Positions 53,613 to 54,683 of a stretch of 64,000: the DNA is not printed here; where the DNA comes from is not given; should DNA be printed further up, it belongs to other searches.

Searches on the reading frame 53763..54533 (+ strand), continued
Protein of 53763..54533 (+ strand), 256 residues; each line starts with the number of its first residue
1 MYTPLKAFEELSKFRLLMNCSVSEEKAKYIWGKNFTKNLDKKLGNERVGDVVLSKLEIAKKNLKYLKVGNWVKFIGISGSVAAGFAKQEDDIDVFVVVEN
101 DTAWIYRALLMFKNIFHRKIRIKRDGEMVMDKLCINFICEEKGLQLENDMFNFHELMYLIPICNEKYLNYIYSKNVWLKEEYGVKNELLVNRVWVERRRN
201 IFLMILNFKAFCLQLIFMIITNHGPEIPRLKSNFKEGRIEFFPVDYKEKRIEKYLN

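Call 35: list_cluster_members(proteins=[P0284, P0286, P0295, P0300, P0312, P0327, P0331, P0365, P0269, P0240])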
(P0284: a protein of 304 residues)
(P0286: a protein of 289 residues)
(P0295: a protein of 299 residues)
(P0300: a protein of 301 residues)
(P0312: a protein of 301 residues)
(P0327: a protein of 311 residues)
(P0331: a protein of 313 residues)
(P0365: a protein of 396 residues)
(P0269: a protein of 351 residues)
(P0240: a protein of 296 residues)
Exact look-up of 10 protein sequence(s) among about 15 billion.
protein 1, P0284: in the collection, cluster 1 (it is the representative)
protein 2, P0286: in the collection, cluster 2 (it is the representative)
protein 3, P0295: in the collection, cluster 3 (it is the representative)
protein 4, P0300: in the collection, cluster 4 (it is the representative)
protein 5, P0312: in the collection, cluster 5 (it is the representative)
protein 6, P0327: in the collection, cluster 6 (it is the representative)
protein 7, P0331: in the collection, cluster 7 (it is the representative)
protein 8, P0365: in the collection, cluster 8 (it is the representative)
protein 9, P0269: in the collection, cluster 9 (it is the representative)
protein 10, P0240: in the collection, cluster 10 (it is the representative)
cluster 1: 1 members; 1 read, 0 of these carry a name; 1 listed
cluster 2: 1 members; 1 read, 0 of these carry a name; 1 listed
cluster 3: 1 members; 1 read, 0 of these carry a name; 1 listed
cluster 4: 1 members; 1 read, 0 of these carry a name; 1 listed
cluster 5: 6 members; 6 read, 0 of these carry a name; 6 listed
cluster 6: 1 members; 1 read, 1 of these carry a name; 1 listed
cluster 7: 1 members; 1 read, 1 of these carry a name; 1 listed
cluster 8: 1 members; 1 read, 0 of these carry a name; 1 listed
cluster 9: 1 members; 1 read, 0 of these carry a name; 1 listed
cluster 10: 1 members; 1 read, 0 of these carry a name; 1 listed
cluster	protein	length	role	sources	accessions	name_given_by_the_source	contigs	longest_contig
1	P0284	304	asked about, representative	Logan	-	-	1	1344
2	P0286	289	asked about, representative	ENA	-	-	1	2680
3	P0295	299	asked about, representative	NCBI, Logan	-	-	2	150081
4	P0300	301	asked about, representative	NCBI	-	-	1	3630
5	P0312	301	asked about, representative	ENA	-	-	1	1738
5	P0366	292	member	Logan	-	-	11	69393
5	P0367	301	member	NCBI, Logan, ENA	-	-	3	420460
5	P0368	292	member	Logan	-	-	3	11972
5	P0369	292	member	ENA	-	-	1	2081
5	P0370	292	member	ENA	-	-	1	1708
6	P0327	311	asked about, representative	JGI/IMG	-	hypothetical protein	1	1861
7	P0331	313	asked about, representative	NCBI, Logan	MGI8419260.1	MAG: hypothetical protein ACR2LN_01300 [Candidatus Levyibacteriota bacterium]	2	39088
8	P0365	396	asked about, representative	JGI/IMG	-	-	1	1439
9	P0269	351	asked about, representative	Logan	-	-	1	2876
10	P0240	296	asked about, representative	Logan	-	-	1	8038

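Call 39: find_related_loci(query=A1, collection=genome_contigs, flank=7000)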
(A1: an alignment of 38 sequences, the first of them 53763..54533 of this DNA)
Query A1 (256 aa) in genome_contigs; peptide patterns used: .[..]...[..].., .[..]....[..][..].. (x = any residue, [..] = any of these).
145 stretches matched a pattern; 60 encode a relative of the query (tblastn E <= 1e-3); 60 distinct loci.
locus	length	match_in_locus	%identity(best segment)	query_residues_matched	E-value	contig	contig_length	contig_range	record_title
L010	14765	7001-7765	68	1-255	2e-119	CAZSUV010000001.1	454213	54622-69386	MAG TPA_asm: uncultured Candidatus Saccharibacteria bacterium isolate SRP302447_co3_161 genome assembly, contig: NODE_41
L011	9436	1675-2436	67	1-254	8e-116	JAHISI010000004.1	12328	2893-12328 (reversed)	MAG: Patescibacteria group bacterium isolate MM_PC_MetaG.mb.168 MM_PC_MetaG.mb.168_k141_53174, whole genome shotgun sequ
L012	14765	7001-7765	66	1-255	2e-115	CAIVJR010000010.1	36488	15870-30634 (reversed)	uncultured bacterium isolate Loclat_bin-19700 genome assembly, contig: bin-19700:10/10, whole genome shotgun sequence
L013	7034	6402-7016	68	1-205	2e-90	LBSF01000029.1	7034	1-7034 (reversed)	MAG: candidate division WS6 bacterium GW2011_GWC2_36_7 US24_C0029, whole genome shotgun sequence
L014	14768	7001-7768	56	1-256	2e-90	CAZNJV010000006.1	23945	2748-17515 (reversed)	MAG TPA_asm: uncultured Candidatus Saccharibacteria bacterium isolate SRP263991_co3_616 genome assembly, contig: NODE_19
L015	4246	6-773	54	1-254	2e-84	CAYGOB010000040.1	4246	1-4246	MAG TPA_asm: uncultured Candidatus Saccharibacteria bacterium isolate ERP113451_co4_79 genome assembly, contig: NODE_179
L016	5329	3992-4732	55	7-255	1e-83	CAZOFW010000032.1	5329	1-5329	MAG TPA_asm: uncultured Candidatus Saccharibacteria bacterium isolate SRP062349_co2_265 genome assembly, contig: NODE_86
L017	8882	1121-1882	53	9-255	1e-82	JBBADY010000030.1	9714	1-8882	MAG: Candidatus Dojkabacteria bacterium isolate SO_2017_LW2_135 scaffold_15148_c1_LW138R_2017, whole genome shotgun sequ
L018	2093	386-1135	52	8-254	8e-86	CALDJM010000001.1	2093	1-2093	MAG TPA_asm: uncultured bacterium isolate SRR1562000_bin.129_CONCOCT_v1.1_MAG genome assembly, contig: ERZ724042.25111,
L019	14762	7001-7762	53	1-255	9e-83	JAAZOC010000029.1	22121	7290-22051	MAG: Candidatus Microgenomates bacterium isolate AS27yjCOA_24 50444_AS27, whole genome shotgun sequence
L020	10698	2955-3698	52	6-255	1e-82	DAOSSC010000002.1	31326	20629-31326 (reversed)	MAG TPA_asm: Candidatus Dojkabacteria bacterium isolate AMR_MDS_2251 NODE_1598_length_31326_cov_8.621502, whole genome s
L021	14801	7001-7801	51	1-256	3e-82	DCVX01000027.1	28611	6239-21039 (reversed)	MAG TPA_asm: Candidatus Dojkabacteria bacterium UBA2177 UBA2177_contig_7682, whole genome shotgun sequence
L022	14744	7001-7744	51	6-255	3e-82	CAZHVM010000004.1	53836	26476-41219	MAG TPA_asm: uncultured Candidatus Saccharibacteria bacterium isolate SRP192927_co3_113 genome assembly, contig: NODE_99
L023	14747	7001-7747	55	9-255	5e-82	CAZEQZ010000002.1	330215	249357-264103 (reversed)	MAG TPA_asm: uncultured Candidatus Saccharibacteria bacterium isolate SRP241326_co3_95 genome assembly, contig: NODE_16_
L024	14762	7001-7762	53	1-255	3e-82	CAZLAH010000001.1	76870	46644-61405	MAG TPA_asm: uncultured Candidatus Saccharibacteria bacterium isolate SRP192927_co2_210 genome assembly, contig: NODE_22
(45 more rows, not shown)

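Call 51: find_related_loci(query=A4, collection=metagenome_contigs, flank=7000)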
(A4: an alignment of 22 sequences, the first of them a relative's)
Query A4 (287 aa) in metagenome_contigs; peptide patterns used: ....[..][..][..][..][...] (x = any residue, [..] = any of these).
600 stretches matched a pattern (row limit reached: there are more); 408 encode a relative of the query (tblastn E <= 1e-3); the best 80 are kept; 80 distinct loci.
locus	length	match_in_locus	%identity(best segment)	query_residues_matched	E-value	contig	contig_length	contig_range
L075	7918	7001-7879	52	1-285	1e-98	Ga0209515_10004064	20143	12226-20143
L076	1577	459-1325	50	1-285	1e-102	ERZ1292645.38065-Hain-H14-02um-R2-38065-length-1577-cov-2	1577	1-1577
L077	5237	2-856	51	14-287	1e-94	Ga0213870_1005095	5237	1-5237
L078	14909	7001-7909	50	6-287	5e-91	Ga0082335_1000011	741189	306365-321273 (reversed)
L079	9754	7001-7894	46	1-286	8e-91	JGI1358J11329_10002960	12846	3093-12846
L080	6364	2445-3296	48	1-285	2e-89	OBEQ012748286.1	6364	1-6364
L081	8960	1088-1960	49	1-287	2e-88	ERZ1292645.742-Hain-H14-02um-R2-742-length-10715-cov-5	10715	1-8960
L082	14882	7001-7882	49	1-287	2e-87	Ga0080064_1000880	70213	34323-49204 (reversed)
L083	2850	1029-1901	47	1-285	6e-89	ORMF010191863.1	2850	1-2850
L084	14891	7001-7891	47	1-287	7e-87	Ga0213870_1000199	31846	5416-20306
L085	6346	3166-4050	46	2-287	5e-86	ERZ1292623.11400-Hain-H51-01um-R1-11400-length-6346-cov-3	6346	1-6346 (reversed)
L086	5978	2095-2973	43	1-285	6e-85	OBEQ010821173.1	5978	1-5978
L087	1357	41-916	46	2-285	4e-90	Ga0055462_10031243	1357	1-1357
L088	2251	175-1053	45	2-284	4e-86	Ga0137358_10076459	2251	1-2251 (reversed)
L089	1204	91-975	45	2-285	5e-90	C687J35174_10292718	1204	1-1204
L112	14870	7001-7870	43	2-284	3e-74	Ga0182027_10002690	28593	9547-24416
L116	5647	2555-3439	39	3-287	3e-74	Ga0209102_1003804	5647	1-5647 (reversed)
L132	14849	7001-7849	42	6-287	4e-67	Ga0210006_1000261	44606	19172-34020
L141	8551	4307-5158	39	6-282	7e-65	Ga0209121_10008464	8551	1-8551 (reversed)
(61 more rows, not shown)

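Call 55: search_protein_families(library=pfam, proteins=[L141:2820-4301:+, L112:3448-3972:-, L132:4098-5546:-, L132:3115-3588:-, L077:1976-2449:+, L116:3456-3785:+], max_evalue=0.001)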
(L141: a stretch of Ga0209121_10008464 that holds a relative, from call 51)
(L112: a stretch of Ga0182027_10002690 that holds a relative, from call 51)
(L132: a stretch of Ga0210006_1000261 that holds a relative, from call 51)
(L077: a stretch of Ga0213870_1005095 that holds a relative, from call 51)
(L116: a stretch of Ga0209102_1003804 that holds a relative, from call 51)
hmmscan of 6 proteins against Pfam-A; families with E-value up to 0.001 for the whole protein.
L141:2820-4301:+ (493 aa): 2 families
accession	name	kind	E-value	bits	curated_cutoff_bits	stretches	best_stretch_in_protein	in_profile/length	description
PF01547.30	SBP_bac_1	-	1.4e-31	111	26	1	110-392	9-304/307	Bacterial extracellular solute-binding protein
PF13416.11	SBP_bac_8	-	6.7e-27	95.4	27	1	115-400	2-255/279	Bacterial extracellular solute-binding protein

L112:3448-3972:- (174 aa): 2 families
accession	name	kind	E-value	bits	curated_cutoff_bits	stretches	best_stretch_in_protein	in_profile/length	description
PF01467.32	CTP_transf_like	-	1.4e-16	61.3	21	1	37-156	1-105/133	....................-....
PF06574.18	FAD_syn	-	2.3e-06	27.9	27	1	30-110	3-88/158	FAD synthetase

L132:4098-5546:- (482 aa): 3 families
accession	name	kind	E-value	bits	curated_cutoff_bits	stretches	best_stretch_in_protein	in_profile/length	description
PF04294.18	VanW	-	8.4e-46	155.1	27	1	263-395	1-129/130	VanW like protein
PF12229.13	PG_binding_4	-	9.8e-11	42.3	22.1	1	103-212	2-109/117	Putative peptidoglycan binding domain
PF07501.17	G5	-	1.1e-07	32.4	23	1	412-481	4-75/75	G5 domain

L132:3115-3588:- (157 aa): 1 family
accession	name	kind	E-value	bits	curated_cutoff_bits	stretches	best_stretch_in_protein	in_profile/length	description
PF02643.20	DUF192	-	2.1e-29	101.9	27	1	45-152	1-95/96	Uncharacterized ACR, COG1430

L077:1976-2449:+ (157 aa): 2 families
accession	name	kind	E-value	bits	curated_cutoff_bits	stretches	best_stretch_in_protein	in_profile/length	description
PF01272.25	GreA_GreB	-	3.6e-25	88.2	26.9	1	86-156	3-75/77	Transcription elongation factor, GreA/GreB, C-term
PF03449.20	GreA_GreB_N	-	1.3e-24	86.6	24.5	1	7-77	1-71/71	Transcription elongation factor, N-terminal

L116:3456-3785:+ (109 aa): 0 families

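Call 62: search_protein_families(library=phrogs, proteins=[window:53763-54533:+], max_evalue=0.01)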
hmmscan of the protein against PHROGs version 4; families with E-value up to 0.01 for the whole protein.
window:53763-54533:+ (256 aa): 0 families

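Call 83: search_solved_structures(query=A2, max_evalue=10)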
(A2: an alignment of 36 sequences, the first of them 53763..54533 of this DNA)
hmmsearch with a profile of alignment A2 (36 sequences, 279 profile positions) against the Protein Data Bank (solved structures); distinct sequences matched with E-value up to 10: 3.
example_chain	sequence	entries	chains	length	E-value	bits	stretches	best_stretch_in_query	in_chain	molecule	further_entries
9xbd_E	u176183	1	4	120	0.059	16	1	87-119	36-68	Nucleotidyltransferase domain-containing protein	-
1wot_A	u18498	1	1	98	0.1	15.2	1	92-122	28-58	PUTATIVE MINIMAL NUCLEOTIDYLTRANSFERASE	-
3nku_A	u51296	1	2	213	0.66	12.6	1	95-118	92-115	DrrA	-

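Call 85: search_protein_families(library=ncbifam, proteins=[L112:3448-3972:-, L141:2820-4301:+, P0343], max_evalue=0.001)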
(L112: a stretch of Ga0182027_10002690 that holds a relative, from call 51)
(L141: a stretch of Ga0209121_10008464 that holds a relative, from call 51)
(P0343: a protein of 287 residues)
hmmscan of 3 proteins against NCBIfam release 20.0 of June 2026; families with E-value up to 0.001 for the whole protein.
L112:3448-3972:- (174 aa): 11 families
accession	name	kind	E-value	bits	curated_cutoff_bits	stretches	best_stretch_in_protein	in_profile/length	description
TIGR02199.1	rfaE_dom_II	equivalog_domain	3.4e-31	108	181.5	1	25-166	3-140/144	D-glycero-beta-D-manno-heptose 1-phosphate adenylyltransferase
NF008454.0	PRK11316.1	equivalog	1e-29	103.5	521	1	4-169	311-472/475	bifunctional D-glycero-beta-D-manno-heptose-7-phosphate kinase/D-glycero-beta-D-manno-heptose 1-phosphate adenylyltransferase HldE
TIGR00125.1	cyt_tran_rel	domain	6.7e-17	61.4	27.7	1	35-97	1-60/65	adenylyltransferase/cytidyltransferase family protein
TIGR01518.1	g3p_cytidyltrns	equivalog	1.7e-14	54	165.4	1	36-121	1-85/125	glycerol-3-phosphate cytidylyltransferase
NF001985.0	PRK00777.1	subfamily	8.8e-11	42.1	104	1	34-114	5-84/157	pantetheine-phosphate adenylyltransferase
NF045965.1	RibF_rel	equivalog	1.5e-08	34.4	200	1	23-108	4-92/279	FAD synthase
NF005518.0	PRK07143.1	equivalog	1.6e-08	34.3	232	1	26-109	10-91/281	hypothetical protein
NF004162.0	PRK05627.1-5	equivalog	3.9e-07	29.8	241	1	28-110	8-91/304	bifunctional riboflavin kinase/FAD synthetase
NF002250.0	PRK01170.1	subfamily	8.3e-06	25.5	489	1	35-90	2-55/322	bifunctional pantetheine-phosphate adenylyltransferase/NTP phosphatase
NF041124.1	CoaD_Thcocales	equivalog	1e-05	25.5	290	1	36-77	7-48/156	phosphopantetheine adenylyltransferase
NF005988.0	PRK08099.1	equivalog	0.00069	18.8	201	1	26-75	57-106/411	multifunctional transcriptional regulator/nicotinamide-nucleotide adenylyltransferase/ribosylnicotinamide kinase NadR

L141:2820-4301:+ (493 aa): 5 families
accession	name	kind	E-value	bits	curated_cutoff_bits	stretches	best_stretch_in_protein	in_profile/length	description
NF007011.0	PRK09474.1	equivalog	1.1e-13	50.7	291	1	125-242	58-167/396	maltose/maltodextrin ABC transporter substrate-binding protein MalE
NF053763.1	ABCarbgalBndGanS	equivalog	3.2e-09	36.1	700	1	101-247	42-183/420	galactooligosaccharide ABC transporter substrate-binding protein GanS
TIGR03850.1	bind_CPR_0540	equivalog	6e-07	28.4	299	1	201-239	152-190/437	carbohydrate ABC transporter substrate-binding protein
TIGR03851.1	chitin_NgcE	equivalog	2.4e-06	26.8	399.65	1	118-239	62-192/450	N-acetylglucosamine/diacetylchitobiose ABC transporter substrate-binding protein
NF008211.0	PRK10974.1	equivalog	3.4e-05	22.6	411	0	116-241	47-182/439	sn-glycerol-3-phosphate ABC transporter substrate-binding protein UgpB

P0343 (287 aa): 0 families

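Call 93: find_encoding_contigs(protein=P0240, flank=6000, max_places=1)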
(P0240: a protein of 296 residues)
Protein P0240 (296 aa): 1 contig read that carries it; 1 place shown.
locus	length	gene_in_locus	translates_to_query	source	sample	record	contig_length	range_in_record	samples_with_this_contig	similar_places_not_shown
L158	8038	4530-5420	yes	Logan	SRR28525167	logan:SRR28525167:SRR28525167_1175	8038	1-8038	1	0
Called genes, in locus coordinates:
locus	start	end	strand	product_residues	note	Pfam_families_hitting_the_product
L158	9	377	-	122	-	-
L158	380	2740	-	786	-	PF11130:TraC_F_IV (faint), PF01935:DUF87 (weak), PF19044:P-loop_TraG, PF12846:AAA_10 (weak)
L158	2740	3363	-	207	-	PF26593:TraC-like (weak)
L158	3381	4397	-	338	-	PF12666:PrgI (weak)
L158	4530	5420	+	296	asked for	PF01909:NTP_transf_2 (weak), PF18765:Polbeta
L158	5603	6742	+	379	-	PF00004:AAA (faint), PF13173:AAA_14, PF13635:DUF4143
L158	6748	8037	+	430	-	?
